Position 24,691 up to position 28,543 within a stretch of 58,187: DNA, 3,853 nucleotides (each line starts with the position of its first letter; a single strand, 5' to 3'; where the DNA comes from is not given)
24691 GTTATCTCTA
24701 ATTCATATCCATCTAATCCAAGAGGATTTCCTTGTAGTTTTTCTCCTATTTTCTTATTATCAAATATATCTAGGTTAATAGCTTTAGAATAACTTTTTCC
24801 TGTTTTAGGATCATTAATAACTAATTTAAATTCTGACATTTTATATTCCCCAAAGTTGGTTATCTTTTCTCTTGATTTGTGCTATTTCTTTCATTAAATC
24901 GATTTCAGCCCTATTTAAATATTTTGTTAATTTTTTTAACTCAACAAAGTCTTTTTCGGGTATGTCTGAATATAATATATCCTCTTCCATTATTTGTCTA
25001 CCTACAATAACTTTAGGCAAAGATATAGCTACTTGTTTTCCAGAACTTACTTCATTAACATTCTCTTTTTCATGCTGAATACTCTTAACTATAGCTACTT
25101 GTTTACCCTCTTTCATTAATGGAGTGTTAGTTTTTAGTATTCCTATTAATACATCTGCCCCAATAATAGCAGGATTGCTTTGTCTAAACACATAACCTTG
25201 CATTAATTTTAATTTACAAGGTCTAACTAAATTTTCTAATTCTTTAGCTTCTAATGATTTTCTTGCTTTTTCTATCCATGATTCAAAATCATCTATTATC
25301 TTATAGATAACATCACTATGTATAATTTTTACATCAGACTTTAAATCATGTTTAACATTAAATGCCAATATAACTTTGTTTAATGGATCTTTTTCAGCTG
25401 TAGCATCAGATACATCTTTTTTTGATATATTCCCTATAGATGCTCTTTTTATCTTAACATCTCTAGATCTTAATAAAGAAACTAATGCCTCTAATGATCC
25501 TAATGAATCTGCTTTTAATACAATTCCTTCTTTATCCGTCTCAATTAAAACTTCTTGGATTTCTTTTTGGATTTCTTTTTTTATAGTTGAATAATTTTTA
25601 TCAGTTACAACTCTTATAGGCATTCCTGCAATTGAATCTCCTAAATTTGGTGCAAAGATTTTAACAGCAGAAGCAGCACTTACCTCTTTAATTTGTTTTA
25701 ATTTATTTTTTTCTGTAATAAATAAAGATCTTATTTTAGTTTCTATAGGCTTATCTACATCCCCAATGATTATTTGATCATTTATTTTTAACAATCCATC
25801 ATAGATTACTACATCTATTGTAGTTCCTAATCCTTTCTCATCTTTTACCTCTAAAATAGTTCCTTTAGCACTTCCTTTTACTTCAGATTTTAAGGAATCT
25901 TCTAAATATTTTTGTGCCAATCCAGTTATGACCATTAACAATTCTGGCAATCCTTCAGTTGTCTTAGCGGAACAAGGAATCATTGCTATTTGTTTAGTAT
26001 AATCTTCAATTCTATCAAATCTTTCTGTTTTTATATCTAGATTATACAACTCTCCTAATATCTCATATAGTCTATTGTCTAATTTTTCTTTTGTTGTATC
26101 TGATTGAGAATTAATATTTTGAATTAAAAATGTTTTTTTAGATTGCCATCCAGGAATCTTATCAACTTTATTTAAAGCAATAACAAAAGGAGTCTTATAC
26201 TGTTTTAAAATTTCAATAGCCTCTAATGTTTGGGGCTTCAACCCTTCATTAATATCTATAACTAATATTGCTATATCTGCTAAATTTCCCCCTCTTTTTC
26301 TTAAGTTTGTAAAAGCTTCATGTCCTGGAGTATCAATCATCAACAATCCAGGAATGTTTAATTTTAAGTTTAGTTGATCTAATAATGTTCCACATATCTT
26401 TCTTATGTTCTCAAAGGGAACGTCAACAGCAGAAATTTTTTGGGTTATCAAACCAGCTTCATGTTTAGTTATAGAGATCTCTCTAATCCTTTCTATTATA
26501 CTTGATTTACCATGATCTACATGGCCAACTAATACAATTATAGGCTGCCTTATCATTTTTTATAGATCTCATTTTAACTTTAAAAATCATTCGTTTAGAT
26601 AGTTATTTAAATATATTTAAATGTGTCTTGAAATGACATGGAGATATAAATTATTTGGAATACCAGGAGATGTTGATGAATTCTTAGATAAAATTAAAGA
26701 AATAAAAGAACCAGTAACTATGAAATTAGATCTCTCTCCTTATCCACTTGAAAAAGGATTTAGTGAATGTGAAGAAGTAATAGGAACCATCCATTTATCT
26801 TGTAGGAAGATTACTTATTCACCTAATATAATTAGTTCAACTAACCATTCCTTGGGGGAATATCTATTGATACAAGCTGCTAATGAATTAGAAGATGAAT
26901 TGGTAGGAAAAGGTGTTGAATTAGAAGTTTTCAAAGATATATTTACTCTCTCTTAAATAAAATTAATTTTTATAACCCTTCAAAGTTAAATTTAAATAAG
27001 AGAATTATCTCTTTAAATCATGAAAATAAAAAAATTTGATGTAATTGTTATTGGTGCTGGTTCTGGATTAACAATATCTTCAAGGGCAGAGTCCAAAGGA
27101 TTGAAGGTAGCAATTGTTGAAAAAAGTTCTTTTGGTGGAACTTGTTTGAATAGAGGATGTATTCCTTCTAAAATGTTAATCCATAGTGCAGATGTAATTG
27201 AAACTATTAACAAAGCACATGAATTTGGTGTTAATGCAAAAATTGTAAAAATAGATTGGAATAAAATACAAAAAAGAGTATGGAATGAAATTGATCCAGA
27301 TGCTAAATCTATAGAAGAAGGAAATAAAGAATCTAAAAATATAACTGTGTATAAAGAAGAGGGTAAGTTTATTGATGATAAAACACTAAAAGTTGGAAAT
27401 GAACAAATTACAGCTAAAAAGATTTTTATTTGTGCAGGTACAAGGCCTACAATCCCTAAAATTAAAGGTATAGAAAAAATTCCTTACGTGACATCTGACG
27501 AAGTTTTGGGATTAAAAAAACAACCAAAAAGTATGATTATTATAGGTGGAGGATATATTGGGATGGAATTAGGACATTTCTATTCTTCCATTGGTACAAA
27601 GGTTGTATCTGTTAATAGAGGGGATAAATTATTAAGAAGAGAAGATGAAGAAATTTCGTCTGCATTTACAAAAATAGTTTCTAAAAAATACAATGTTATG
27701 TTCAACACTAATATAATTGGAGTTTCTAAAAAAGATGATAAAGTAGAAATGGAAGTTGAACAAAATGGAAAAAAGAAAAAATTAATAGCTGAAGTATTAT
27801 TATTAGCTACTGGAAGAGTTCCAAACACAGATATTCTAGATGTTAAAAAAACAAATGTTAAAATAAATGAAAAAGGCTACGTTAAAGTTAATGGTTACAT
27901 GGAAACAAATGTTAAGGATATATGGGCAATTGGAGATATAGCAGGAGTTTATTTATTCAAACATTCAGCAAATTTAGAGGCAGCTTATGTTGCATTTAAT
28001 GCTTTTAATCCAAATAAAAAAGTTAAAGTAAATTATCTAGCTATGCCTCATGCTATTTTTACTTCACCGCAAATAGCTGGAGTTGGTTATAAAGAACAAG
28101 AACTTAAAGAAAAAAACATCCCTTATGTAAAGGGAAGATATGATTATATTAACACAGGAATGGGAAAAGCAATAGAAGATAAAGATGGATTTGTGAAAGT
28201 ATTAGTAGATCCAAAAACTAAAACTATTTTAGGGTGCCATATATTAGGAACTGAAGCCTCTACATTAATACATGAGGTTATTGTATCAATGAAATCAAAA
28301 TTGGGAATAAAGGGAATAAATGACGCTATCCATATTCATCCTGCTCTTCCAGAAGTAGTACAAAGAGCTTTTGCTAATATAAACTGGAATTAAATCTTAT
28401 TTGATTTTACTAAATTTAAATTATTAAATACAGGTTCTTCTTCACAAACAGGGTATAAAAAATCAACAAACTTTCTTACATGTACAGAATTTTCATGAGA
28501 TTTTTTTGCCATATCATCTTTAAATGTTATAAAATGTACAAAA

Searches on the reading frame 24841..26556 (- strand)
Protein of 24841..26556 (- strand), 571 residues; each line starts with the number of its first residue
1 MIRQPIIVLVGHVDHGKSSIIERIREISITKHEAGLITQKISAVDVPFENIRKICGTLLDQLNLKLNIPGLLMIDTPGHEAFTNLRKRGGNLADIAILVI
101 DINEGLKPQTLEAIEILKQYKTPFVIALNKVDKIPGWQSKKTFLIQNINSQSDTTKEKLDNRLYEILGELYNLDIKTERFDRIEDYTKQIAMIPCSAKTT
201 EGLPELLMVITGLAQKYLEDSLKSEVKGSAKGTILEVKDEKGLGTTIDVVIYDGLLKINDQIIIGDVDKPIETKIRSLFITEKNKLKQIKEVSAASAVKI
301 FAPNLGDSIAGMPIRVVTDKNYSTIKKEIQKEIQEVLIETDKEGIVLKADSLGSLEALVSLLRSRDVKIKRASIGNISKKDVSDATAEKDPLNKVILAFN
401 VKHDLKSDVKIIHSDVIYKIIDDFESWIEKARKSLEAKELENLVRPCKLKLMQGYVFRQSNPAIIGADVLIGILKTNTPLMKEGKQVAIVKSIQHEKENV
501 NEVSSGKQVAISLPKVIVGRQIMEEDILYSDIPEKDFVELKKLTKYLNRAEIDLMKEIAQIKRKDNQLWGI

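Call 34: search_protein_families(library=pfam, proteins=[window:24841-26556:-], max_evalue=0.01)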
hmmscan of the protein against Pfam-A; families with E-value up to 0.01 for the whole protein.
window:24841-26556:- (571 aa): 10 families
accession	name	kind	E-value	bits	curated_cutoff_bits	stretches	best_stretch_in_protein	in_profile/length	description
PF00009.33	GTP_EFTU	-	9.9e-34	117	26.5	1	6-214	5-186/188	Elongation factor Tu GTP binding domain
PF14578.12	GTP_EFTU_D4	-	3.6e-24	84.9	23.8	1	445-529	1-86/86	Elongation factor Tu domain 4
PF11987.13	IF-2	-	6e-15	55.6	27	1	326-425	9-117/117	Translation-initiation factor 2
PF01926.29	MMR_HSR1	-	1.3e-08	35.4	21.9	1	7-130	2-113/113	50S ribosome-binding GTPase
PF03144.31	GTP_EFTU_D2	-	6.6e-06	26.9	30.3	1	244-300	1-60/73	Elongation factor Tu domain 2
PF03029.23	ATP_bind_1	-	2.2e-05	24.8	27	1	48-212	72-236/240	Conserved hypothetical ATP binding protein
PF00350.29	Dynamin_N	-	2.3e-05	24.9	27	1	7-44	1-38/168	Dynamin family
PF08477.19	Roc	-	0.00048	20.8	27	1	7-132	2-119/119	Ras of Complex, Roc, domain of DAPkinase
PF22042.2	EF-G_D2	-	0.0037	17.8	27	0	230-302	2-70/84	Elongation factor G domain 2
PF00071.28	Ras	-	0.0085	16.1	21.6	0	61-134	45-117/162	Ras family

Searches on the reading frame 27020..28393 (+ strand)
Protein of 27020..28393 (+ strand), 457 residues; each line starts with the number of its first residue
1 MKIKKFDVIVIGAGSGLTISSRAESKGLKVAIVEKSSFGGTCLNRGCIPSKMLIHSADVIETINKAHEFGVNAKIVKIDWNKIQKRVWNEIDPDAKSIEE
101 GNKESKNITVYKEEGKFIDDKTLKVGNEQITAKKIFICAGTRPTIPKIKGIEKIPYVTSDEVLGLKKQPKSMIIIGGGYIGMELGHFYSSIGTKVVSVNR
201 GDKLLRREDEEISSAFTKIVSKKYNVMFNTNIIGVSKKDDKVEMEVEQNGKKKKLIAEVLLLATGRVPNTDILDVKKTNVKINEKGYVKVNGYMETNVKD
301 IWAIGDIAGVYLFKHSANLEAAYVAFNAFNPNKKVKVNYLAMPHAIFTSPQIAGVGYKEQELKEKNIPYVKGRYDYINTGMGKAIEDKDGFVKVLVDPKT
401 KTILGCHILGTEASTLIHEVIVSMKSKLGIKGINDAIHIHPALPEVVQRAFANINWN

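Call 34: search_protein_families(library=pfam, proteins=[window:27020-28393:+], max_evalue=0.01)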
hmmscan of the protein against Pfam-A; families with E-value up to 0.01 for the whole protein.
window:27020-28393:+ (457 aa): 10 families
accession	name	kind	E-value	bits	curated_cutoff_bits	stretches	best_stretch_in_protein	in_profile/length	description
PF07992.20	Pyr_redox_2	-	1e-55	189.7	26.1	1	6-325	1-287/291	Pyridine nucleotide-disulphide oxidoreductase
PF02852.28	Pyr_redox_dim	-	4.2e-27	95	25.3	1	342-450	1-109/110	Pyridine nucleotide-disulphide oxidoreductase, dimerisation domain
PF00070.33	Pyr_redox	-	9.4e-16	58.6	22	1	172-245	2-78/82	Pyridine nucleotide-disulphide oxidoreductase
PF13738.12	Pyr_redox_3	-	7.3e-13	48.9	30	1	122-305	115-305/305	Pyridine nucleotide-disulphide oxidoreductase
PF13434.12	Lys_Orn_oxgnase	-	1.1e-05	25.2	21.3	1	124-185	140-204/339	L-lysine 6-monooxygenase/L-ornithine 5-monooxygenase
PF01946.23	Thi4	-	3.4e-05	23.7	26.2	1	3-56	15-71/235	Thi4 family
PF12831.13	FAD_oxidored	-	0.00019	21.3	27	0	7-81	1-54/416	FAD dependent oxidoreductase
PF00890.30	FAD_binding_2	-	0.0017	18.1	20.4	1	7-40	1-36/414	FAD binding domain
PF05834.18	Lycopene_cycl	-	0.004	16.7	23.4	0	7-36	1-33/380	Lycopene cyclase protein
PF03486.20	HI0933_like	-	0.0041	17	50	0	7-37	2-33/244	HI0933-like protein Rossmann domain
